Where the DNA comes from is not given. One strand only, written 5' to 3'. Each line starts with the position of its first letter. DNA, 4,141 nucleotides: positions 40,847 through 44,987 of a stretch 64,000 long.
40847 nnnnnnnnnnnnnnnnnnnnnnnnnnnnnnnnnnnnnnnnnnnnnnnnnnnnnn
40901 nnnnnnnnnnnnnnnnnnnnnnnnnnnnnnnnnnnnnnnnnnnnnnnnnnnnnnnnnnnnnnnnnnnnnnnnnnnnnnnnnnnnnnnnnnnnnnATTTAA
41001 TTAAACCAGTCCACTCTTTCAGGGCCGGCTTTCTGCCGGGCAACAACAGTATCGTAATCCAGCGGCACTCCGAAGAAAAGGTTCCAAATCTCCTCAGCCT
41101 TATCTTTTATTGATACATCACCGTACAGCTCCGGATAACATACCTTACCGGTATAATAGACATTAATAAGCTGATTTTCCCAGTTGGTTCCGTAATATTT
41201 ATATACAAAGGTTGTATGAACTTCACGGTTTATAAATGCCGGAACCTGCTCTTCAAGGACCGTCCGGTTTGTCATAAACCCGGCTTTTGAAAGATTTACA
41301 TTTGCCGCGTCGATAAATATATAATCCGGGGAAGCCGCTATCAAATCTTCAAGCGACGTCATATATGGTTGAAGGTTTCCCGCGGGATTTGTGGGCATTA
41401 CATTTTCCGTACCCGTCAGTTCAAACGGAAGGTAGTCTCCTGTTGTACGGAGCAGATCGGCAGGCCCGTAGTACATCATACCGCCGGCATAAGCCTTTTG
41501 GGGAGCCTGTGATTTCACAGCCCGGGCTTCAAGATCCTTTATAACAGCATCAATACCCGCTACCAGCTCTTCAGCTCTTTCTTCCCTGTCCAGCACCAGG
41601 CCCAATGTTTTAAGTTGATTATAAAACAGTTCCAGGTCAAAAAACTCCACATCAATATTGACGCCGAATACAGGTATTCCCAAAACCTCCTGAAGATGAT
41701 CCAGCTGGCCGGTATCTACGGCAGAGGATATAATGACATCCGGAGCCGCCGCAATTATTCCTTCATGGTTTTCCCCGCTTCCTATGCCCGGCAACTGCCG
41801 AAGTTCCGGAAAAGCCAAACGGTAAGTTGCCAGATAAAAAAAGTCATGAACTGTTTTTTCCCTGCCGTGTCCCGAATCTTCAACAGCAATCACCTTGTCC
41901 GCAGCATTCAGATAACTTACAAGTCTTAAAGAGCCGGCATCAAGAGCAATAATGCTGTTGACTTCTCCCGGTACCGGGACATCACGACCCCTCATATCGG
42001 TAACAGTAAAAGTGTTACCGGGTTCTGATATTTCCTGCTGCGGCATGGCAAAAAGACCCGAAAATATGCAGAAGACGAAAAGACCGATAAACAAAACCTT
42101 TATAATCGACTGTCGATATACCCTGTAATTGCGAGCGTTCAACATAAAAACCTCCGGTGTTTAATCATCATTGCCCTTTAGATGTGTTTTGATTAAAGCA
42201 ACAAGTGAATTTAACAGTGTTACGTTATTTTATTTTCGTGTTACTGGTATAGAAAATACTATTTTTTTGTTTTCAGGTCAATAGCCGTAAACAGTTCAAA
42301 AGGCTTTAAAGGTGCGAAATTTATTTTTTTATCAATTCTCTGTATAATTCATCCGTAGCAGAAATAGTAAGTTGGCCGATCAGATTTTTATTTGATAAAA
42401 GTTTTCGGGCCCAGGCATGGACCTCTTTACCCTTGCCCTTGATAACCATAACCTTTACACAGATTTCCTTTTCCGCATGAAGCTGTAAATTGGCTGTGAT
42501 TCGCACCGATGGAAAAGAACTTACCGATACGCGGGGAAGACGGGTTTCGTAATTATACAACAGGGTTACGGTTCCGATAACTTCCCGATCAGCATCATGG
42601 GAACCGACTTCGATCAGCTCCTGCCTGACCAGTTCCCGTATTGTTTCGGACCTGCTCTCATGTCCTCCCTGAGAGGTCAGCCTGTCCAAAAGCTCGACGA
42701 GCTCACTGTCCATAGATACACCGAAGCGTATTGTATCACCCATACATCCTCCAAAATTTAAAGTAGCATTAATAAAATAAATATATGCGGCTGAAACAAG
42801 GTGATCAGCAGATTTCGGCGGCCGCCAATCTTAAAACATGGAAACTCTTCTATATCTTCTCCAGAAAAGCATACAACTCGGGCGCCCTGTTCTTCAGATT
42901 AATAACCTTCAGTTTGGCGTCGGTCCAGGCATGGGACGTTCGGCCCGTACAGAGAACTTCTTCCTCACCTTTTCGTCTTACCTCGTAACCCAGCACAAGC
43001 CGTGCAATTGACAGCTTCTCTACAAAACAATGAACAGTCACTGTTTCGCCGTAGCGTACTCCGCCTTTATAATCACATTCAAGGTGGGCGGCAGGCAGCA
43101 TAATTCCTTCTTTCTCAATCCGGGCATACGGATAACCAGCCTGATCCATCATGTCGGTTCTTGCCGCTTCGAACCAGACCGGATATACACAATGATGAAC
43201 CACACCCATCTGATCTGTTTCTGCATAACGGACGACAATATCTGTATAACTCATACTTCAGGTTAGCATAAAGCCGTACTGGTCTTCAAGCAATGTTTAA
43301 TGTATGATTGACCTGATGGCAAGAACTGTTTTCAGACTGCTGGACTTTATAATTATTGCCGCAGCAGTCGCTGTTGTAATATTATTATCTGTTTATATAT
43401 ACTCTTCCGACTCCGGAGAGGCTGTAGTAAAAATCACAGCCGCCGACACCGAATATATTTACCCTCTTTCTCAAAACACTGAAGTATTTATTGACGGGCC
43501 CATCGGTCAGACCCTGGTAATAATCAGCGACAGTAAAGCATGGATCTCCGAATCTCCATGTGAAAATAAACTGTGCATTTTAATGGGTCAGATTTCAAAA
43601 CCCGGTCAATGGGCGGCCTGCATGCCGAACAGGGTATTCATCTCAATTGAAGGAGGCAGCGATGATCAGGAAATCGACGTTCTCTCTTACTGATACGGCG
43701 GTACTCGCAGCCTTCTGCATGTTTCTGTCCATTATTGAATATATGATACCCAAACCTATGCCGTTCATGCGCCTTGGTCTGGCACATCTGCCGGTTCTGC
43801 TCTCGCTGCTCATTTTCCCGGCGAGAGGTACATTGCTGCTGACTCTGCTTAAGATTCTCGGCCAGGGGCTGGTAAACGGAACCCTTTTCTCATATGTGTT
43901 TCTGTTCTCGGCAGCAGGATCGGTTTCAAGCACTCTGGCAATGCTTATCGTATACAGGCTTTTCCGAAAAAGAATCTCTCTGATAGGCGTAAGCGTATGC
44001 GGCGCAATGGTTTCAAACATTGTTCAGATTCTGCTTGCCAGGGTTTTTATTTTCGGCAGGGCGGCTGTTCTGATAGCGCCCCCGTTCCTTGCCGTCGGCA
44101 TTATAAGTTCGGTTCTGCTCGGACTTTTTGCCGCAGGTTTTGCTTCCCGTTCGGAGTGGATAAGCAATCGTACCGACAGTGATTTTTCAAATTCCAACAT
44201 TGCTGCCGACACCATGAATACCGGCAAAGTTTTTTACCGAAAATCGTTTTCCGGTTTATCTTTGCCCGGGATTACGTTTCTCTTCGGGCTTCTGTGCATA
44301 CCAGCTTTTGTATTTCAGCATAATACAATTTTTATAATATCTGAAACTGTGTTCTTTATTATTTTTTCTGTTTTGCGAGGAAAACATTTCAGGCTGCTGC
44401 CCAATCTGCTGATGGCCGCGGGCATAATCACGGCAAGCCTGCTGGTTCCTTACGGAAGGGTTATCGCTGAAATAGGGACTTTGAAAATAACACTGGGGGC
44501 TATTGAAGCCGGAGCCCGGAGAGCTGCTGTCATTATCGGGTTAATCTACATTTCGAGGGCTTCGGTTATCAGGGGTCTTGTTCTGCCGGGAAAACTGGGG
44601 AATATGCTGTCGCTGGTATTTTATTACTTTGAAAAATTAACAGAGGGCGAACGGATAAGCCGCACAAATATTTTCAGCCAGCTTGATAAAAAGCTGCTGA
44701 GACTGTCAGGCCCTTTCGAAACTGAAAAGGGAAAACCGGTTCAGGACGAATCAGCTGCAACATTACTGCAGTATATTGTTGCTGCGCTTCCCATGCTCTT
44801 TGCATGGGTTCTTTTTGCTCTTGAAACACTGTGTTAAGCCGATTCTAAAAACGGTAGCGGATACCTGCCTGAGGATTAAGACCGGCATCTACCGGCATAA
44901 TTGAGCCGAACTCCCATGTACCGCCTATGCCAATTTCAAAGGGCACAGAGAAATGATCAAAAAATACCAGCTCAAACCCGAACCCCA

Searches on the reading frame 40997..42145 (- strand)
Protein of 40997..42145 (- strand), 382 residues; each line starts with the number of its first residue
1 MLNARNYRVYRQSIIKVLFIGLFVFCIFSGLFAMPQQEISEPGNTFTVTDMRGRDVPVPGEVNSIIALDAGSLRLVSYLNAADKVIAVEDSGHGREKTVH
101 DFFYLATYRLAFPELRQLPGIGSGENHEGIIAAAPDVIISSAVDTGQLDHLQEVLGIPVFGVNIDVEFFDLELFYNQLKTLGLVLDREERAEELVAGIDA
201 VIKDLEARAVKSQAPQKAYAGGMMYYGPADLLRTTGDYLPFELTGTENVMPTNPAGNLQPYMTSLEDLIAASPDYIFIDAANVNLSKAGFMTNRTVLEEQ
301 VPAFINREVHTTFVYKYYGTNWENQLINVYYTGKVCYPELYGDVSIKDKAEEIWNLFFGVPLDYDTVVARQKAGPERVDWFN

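Call 44: search_protein_families(library=pfam, proteins=[window:40997-42145:-], max_evalue=0.00001)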
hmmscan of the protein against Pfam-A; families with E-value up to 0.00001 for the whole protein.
window:40997-42145:- (382 aa): 1 family
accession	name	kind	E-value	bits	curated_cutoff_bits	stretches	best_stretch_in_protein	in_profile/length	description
PF01497.23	Peripla_BP_2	-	1e-14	54.9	27.5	1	126-310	50-229/235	Periplasmic binding protein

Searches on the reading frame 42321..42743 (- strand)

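Call 44: search_protein_families(library=pfam, proteins=[window:42321-42743:-], max_evalue=0.00001)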
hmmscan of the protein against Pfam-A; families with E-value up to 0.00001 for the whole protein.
window:42321-42743:- (140 aa): 2 families
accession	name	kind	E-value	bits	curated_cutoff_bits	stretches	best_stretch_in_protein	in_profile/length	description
PF01402.27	RHH_1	-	7.8e-09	35.6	20.5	1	6-43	1-37/39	Ribbon-helix-helix protein, copG family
PF08753.17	NikR_C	-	1.5e-06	28.8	22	1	56-120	1-68/77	NikR C terminal nickel binding domain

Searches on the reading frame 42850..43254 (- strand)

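Call 44: search_protein_families(library=pfam, proteins=[window:42850-43254:-], max_evalue=0.00001)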
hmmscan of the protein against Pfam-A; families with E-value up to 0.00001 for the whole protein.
window:42850-43254:- (134 aa): 2 families
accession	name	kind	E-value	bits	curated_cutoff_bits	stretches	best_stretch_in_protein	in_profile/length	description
PF13279.12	4HBT_2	-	3.3e-15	57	25.5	1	8-116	1-109/122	Thioesterase-like superfamily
PF03061.28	4HBT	-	2.1e-14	54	20.6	1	16-99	1-77/79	Thioesterase superfamily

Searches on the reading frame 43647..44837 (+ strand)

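Call 44: search_protein_families(library=pfam, proteins=[window:43647-44837:+], max_evalue=0.00001)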
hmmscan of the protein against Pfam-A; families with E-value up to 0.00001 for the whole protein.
window:43647-44837:+ (396 aa): 1 family
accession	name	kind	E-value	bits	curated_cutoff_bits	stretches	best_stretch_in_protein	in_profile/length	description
PF07456.16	Hpre_diP_synt_I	-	6.9e-35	120.7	30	1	20-163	1-145/147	Heptaprenyl diphosphate synthase component I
